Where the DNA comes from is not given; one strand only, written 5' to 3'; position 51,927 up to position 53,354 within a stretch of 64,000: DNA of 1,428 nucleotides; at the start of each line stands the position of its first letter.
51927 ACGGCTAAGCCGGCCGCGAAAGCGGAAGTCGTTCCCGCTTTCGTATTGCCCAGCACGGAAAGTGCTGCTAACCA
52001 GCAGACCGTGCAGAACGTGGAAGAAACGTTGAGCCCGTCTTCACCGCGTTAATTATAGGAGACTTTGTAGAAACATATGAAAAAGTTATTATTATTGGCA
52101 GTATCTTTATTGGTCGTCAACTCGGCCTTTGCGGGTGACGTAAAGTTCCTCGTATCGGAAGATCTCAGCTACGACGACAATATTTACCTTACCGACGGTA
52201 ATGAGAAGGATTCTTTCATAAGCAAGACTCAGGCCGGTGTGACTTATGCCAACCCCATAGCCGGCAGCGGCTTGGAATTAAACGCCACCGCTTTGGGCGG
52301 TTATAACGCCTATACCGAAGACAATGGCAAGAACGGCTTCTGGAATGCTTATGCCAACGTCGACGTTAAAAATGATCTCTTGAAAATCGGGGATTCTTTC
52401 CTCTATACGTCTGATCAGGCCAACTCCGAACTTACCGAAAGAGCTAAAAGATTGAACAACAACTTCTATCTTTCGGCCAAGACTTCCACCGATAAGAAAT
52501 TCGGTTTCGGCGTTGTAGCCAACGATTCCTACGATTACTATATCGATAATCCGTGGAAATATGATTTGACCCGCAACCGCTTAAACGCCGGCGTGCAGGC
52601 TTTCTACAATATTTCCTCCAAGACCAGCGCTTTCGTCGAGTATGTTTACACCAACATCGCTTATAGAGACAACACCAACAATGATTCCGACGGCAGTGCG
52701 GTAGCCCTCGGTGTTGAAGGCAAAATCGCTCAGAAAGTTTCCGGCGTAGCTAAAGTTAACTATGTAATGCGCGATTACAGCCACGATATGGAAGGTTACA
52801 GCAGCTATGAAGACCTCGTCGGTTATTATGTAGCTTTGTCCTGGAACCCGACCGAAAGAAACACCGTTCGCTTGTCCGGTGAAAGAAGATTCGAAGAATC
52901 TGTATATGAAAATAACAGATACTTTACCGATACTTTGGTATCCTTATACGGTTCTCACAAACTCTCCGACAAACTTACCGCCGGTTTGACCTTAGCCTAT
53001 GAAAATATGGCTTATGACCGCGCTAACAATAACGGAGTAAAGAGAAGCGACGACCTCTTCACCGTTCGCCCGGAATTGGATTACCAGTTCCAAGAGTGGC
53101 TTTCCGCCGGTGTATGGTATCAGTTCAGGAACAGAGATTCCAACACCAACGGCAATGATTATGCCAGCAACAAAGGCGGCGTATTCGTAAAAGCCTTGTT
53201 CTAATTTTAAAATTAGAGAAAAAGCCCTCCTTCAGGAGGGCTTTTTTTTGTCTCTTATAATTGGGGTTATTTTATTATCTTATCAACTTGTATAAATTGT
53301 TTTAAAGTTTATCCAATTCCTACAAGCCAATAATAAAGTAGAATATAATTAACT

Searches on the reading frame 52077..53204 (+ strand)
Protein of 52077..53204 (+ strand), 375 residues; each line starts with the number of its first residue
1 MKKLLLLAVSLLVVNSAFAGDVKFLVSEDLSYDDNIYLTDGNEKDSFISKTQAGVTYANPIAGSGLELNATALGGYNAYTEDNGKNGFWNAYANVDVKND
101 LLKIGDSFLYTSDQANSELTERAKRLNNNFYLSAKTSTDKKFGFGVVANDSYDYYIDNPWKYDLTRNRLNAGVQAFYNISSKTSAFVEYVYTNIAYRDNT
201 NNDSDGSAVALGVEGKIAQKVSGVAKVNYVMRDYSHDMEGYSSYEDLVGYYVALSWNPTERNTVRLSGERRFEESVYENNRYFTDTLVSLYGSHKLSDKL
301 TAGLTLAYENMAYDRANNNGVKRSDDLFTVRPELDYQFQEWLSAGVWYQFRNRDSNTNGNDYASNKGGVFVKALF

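Call 40: search_protein_families(library=pfam, proteins=[window:52077-53204:+], max_evalue=0.00001)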
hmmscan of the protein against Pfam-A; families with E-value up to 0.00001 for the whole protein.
window:52077-53204:+ (375 aa): 1 family
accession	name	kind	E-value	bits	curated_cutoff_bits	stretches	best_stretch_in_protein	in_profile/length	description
PF10082.15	BBP2_2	-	9.5e-16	58.1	23.7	1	29-372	22-375/378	Putative beta-barrel porin 2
